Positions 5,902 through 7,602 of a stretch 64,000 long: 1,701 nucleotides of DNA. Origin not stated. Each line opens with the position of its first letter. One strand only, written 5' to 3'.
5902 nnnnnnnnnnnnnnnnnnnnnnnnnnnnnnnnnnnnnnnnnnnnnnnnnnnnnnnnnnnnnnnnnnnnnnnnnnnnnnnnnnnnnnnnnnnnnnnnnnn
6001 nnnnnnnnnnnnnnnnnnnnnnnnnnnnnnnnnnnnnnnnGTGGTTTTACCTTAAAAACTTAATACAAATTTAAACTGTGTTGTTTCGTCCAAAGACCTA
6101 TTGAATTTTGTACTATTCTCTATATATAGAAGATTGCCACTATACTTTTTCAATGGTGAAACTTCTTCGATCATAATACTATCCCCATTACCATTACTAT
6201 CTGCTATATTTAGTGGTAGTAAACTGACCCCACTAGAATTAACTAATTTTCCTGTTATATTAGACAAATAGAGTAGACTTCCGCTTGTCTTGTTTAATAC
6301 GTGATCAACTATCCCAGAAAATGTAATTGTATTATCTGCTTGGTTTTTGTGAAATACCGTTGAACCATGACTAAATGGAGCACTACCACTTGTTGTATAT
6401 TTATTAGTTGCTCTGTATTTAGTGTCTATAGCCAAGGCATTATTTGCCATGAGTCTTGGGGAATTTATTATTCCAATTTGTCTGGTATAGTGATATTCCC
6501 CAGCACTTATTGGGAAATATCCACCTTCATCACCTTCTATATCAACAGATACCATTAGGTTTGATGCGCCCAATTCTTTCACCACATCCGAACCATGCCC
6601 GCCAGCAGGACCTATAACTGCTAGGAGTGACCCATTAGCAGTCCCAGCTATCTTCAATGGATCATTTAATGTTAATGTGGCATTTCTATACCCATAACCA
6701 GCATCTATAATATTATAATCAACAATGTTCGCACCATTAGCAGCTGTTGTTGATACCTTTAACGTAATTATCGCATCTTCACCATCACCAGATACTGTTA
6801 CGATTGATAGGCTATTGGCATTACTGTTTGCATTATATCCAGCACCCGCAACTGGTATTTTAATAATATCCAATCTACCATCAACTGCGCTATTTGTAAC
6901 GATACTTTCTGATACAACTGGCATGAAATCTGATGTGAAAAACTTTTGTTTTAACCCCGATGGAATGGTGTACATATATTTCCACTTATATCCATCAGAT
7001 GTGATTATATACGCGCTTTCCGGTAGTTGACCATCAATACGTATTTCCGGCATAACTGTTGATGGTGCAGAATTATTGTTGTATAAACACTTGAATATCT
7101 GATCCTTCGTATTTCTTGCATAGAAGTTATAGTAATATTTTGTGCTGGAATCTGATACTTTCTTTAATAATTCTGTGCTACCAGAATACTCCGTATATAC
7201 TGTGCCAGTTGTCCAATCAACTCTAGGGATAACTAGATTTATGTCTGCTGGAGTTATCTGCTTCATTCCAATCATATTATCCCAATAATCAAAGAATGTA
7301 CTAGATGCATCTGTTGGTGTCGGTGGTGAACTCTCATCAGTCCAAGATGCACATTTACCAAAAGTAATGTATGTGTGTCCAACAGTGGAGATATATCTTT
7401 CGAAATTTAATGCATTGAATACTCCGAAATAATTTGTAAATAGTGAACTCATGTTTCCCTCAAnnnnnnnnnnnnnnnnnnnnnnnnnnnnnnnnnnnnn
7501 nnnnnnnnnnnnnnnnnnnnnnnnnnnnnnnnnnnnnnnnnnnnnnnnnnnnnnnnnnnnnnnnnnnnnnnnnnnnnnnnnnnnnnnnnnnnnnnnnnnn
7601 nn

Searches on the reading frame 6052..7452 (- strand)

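Call 39: search_protein_families(library=phrogs, proteins=[window:6052-7452:-], max_evalue=0.00001)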
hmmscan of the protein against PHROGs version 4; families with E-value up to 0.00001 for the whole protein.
window:6052-7452:- (466 aa): 3 families
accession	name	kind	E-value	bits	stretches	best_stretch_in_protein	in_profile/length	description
phrog_438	-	tail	1.9e-82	279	1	1-466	1-478/478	baseplate wedge subunit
phrog_977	-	tail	2.5e-18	67.2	1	4-82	11-97/333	baseplate wedge subunit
phrog_1394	-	head and packaging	1.7e-06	29.2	0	22-67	18-59/173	virion structural protein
